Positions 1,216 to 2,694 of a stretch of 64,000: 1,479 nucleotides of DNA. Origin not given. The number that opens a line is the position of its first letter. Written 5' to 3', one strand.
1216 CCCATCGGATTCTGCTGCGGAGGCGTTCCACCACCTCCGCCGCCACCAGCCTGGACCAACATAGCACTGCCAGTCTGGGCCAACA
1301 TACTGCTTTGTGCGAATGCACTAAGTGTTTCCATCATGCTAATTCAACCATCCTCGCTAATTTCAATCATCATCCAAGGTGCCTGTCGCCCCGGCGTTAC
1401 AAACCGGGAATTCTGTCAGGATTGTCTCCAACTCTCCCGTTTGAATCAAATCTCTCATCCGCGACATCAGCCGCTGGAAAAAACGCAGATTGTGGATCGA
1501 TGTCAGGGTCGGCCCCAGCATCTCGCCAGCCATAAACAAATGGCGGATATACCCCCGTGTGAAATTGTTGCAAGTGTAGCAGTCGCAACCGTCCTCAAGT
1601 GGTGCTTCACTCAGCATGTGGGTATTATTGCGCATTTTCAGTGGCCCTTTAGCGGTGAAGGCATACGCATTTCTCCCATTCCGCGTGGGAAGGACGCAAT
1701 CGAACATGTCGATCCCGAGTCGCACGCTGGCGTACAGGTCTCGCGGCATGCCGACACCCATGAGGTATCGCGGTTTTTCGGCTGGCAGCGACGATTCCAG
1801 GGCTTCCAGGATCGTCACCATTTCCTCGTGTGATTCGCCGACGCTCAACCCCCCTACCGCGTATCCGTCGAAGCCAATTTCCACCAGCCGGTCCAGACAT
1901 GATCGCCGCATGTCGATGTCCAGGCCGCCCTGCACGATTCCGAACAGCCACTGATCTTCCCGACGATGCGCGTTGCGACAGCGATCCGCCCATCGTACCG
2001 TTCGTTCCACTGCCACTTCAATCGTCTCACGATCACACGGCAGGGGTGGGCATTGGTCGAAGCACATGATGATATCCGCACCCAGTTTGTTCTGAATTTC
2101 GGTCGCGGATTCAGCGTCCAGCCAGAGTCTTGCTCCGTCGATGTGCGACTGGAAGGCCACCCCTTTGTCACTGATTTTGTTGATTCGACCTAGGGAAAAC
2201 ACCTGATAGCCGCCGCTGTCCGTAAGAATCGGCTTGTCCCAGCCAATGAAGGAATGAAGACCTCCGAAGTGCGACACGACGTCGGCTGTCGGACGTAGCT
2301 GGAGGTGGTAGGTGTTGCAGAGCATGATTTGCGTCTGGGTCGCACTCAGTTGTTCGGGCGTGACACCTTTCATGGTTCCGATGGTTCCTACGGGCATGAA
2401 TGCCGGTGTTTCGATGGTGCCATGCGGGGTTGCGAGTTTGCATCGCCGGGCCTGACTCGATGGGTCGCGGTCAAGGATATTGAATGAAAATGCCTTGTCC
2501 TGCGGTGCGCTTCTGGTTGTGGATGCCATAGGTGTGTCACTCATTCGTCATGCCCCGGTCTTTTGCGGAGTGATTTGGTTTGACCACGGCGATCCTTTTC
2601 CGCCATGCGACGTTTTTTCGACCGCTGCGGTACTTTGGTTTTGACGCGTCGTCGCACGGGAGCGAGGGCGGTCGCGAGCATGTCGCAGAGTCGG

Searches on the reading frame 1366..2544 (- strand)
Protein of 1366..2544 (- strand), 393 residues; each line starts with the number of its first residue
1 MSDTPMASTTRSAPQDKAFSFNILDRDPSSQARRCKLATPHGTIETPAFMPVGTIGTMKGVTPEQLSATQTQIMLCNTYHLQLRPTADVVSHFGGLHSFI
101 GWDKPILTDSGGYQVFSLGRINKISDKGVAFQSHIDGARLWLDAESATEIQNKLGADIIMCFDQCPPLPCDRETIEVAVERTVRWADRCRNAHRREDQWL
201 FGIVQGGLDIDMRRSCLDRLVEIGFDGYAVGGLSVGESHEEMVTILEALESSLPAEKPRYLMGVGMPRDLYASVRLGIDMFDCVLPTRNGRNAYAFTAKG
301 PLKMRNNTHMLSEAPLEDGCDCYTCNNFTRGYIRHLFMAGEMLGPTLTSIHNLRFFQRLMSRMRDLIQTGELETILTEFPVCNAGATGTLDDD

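Call 70: find_encoding_contigs(protein=window:1366-2544:-, flank=10000, max_places=2)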
Protein window:1366-2544:- (393 aa): no gene with exactly this product is on record in the collection.
